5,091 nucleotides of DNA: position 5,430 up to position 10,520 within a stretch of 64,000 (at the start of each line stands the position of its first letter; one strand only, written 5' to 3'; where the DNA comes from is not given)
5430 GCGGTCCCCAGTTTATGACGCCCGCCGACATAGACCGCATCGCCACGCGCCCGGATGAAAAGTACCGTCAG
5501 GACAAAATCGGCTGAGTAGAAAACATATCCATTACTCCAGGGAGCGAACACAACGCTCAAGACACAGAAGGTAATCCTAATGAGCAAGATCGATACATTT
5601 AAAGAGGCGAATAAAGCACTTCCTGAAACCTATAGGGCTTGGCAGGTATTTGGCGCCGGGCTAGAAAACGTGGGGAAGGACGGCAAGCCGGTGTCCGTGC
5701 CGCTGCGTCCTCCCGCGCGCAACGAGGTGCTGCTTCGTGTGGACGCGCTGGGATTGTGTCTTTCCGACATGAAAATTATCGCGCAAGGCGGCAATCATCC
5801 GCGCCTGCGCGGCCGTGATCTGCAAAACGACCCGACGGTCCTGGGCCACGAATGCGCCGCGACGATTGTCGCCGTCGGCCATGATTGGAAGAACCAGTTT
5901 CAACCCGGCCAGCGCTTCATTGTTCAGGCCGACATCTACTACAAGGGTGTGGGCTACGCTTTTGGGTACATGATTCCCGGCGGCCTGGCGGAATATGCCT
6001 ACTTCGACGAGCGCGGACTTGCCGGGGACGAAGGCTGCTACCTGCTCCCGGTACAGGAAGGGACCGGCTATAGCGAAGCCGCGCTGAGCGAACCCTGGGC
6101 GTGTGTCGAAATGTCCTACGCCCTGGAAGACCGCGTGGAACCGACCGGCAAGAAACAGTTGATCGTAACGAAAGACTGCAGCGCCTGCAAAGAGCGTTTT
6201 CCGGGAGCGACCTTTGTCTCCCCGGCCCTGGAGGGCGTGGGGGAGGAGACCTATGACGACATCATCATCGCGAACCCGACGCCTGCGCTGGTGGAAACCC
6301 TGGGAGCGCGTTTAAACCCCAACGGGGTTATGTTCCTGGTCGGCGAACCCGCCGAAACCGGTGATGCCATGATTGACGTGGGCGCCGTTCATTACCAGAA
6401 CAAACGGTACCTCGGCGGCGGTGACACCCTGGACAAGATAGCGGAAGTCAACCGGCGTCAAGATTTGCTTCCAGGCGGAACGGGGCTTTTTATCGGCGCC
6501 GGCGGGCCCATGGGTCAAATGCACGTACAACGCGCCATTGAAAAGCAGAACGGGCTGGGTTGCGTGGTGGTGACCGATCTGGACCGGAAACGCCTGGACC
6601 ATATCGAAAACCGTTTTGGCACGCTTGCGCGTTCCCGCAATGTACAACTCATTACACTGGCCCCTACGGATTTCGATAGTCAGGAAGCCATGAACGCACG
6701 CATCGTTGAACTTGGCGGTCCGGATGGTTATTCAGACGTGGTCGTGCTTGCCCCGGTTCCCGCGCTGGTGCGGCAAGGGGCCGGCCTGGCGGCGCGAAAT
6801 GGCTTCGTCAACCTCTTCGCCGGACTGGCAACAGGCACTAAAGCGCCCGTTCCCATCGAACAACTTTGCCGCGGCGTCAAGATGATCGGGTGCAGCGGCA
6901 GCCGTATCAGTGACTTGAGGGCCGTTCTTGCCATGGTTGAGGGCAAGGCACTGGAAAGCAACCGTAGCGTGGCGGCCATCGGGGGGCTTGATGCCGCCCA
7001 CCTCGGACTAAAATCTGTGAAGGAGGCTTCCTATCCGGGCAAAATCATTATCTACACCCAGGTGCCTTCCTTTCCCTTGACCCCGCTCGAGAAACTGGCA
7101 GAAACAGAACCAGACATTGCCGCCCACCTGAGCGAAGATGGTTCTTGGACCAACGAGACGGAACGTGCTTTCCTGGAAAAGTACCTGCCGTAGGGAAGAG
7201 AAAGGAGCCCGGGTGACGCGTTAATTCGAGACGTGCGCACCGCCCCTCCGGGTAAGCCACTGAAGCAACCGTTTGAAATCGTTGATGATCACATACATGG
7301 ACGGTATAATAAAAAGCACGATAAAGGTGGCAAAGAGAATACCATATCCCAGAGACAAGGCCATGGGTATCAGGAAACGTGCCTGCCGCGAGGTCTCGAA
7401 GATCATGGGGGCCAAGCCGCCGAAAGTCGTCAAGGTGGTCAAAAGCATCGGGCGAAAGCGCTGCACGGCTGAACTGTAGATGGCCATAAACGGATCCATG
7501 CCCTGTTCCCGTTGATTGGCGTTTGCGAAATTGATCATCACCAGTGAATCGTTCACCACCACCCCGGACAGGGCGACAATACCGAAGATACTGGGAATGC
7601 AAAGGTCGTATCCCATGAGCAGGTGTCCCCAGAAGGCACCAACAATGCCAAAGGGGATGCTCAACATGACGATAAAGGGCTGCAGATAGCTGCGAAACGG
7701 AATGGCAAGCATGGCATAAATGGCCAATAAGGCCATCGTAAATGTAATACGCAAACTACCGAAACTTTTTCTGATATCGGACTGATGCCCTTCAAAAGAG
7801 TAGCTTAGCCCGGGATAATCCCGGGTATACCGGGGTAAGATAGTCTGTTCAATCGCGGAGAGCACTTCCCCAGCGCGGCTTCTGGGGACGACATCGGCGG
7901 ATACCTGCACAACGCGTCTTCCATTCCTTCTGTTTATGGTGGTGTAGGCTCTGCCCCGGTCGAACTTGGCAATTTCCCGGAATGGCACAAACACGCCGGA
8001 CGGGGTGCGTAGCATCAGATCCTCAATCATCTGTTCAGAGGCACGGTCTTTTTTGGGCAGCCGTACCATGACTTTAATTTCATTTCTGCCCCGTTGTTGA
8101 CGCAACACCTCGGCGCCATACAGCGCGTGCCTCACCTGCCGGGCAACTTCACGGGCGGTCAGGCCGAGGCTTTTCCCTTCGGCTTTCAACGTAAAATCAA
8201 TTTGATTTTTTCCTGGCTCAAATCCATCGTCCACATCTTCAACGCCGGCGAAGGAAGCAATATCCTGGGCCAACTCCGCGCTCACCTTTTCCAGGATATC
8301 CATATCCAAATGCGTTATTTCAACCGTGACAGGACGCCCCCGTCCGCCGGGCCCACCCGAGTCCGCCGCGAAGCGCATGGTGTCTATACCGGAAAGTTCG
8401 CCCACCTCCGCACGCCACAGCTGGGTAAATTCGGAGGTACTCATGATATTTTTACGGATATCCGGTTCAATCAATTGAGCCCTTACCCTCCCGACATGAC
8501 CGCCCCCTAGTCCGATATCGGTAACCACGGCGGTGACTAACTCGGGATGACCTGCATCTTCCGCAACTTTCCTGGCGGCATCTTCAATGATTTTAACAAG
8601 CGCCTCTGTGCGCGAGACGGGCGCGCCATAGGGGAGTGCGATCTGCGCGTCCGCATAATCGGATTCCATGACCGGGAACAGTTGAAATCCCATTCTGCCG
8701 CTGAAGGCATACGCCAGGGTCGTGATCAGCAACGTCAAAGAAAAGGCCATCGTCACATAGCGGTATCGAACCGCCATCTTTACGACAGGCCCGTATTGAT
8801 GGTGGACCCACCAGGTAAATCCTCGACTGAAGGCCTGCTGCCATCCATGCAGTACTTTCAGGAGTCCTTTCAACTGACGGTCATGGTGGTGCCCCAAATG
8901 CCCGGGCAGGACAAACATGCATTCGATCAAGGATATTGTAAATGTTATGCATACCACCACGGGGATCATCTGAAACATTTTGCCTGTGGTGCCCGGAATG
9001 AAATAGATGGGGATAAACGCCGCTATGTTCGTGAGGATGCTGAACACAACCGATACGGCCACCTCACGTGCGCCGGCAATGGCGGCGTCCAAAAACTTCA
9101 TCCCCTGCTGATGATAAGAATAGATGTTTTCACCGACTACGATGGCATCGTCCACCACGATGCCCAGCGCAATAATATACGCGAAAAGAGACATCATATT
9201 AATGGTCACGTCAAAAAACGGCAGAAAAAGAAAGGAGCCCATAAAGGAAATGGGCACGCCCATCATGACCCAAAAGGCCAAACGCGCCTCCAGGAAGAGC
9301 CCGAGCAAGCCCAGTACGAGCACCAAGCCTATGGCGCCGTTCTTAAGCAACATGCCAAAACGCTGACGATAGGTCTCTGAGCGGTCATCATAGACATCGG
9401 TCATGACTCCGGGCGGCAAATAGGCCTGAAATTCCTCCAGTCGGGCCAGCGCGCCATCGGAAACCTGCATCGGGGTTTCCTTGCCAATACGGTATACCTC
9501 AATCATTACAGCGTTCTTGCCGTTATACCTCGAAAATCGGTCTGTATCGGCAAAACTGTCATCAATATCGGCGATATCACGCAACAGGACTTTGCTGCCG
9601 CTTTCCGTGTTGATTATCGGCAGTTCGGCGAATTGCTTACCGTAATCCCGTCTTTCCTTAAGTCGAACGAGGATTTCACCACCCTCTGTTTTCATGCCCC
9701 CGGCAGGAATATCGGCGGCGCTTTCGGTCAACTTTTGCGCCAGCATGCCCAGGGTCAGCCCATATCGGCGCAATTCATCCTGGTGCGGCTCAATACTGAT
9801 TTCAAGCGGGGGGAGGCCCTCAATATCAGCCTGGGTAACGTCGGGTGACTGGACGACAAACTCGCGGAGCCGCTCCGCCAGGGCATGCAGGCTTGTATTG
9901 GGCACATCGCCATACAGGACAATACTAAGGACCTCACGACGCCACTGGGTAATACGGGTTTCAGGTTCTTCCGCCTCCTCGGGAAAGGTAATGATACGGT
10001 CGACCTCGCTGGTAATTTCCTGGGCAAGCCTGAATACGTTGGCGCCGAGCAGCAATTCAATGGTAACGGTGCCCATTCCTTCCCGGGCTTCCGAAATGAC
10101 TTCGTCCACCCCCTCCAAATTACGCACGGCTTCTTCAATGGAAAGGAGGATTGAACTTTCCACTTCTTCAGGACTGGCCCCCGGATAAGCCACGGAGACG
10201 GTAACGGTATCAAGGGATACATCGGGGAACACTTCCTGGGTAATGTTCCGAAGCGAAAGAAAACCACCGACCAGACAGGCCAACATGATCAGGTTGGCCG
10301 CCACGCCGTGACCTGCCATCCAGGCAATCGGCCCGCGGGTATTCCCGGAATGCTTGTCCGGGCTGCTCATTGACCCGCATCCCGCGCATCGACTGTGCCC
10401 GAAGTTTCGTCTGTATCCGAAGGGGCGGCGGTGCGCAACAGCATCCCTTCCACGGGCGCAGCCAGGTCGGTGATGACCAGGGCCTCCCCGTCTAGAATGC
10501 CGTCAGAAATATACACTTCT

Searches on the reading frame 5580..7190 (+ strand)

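Call 25: search_protein_families(library=pfam, proteins=[window:5580-7190:+], max_evalue=0.0001)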
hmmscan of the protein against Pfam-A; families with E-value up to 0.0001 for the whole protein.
window:5580-7190:+ (537 aa): 2 families
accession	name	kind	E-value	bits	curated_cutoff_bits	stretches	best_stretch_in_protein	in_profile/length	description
PF08240.17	ADH_N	-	9.2e-13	48.8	23.5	1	47-147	2-99/104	Alcohol dehydrogenase GroES-like domain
PF00107.32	ADH_zinc_N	-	4e-05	24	31.8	0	311-453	2-127/129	Zinc-binding dehydrogenase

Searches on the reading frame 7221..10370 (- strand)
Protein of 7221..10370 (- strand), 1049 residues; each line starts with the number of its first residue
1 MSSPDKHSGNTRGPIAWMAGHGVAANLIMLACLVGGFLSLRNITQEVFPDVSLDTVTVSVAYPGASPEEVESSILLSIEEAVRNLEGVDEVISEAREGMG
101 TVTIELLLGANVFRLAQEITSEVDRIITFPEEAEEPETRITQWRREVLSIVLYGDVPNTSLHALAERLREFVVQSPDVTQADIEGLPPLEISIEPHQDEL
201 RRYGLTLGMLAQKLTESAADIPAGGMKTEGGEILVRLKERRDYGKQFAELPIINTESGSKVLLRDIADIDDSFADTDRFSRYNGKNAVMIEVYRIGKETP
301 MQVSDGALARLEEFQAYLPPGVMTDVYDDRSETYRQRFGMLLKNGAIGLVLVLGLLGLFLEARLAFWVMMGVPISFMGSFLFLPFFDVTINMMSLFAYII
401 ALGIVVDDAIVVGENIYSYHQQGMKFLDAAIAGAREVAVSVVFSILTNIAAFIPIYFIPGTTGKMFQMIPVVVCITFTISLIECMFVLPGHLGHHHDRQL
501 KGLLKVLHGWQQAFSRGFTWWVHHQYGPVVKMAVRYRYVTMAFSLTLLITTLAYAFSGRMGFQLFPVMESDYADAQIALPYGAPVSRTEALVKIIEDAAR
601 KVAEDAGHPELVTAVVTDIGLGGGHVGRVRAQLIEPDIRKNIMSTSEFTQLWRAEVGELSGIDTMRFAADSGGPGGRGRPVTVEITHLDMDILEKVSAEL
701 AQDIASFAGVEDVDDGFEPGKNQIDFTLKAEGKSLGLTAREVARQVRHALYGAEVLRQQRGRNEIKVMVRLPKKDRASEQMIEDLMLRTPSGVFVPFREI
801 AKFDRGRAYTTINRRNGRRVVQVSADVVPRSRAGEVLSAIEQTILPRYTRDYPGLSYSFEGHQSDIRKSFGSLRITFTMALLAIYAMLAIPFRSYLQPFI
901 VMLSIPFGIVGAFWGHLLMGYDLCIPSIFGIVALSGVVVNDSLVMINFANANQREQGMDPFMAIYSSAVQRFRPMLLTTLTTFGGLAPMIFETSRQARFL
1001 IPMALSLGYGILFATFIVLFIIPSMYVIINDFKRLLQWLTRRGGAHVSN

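Call 5: search_protein_families(library=pfam, proteins=[window:7221-10370:-], max_evalue=0.01)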
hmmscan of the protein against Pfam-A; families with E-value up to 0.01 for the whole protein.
window:7221-10370:- (1049 aa): 1 family
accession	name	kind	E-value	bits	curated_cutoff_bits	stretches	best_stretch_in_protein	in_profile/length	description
PF00873.25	ACR_tran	-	5.7e-165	551.1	28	1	23-1029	10-1020/1021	AcrB/AcrD/AcrF family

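Call 6: search_protein_families(library=ncbifam, proteins=[window:7221-10370:-], max_evalue=0.01)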
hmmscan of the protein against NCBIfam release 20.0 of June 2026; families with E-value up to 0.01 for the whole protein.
window:7221-10370:- (1049 aa): 13 families
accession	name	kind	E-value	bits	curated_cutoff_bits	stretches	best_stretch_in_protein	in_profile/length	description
NF033617.1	RND_permease_2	subfamily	2.3e-144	482.7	1250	1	21-1030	7-1008/1009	multidrug efflux RND transporter permease subunit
NF000282.2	RND_permease_1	subfamily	1.6e-101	340.9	1250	1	25-1030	11-1028/1029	multidrug efflux RND transporter permease subunit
TIGR00915.1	2A0602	subfamily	1.2e-90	304.8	940.35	1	25-1031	12-1030/1050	efflux RND transporter permease subunit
TIGR00914.1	2A0601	subfamily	3e-88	296.7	701.45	1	33-1030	24-1036/1051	CusA/CzcA family heavy metal efflux RND transporter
NF007798.0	PRK10503.1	equivalog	2e-81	274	1584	1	10-1040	8-1030/1040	MdtB/MuxB family multidrug efflux RND transporter permease subunit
NF007905.0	PRK10614.1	equivalog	3.5e-78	263.4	1774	1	22-1035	11-1014/1025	multidrug efflux RND transporter permease subunit MdtC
NF007133.0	PRK09579.1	equivalog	1.1e-75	254.9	1763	1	23-1030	12-1003/1017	multidrug efflux RND transporter permease subunit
NF007842.1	PRK10555.1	equivalog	1.7e-57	195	1854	2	245-1030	244-1027/1036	multidrug efflux RND transporter permease AcrD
NF007131.0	PRK09577.1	equivalog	1e-54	185.7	1768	3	729-1034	727-1027/1045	multidrug efflux RND transporter permease subunit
NF000037.1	RND_perm_OqxB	exception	9.8e-49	166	2200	2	25-596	14-603/1050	multidrug efflux RND transporter permease subunit OqxB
NF011706.2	PRK15127.1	equivalog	3.8e-43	147.6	2150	2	246-1030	245-1030/1049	multidrug efflux RND transporter permease subunit AcrB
TIGR00918.1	2A060602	subfamily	0.0007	17.4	1120.4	1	399-483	465-549/1145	transmembrane receptor Patched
NF009583.0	PRK13024.1-3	subfamily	0.0092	14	721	0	879-1034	586-738/755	protein translocase subunit SecDF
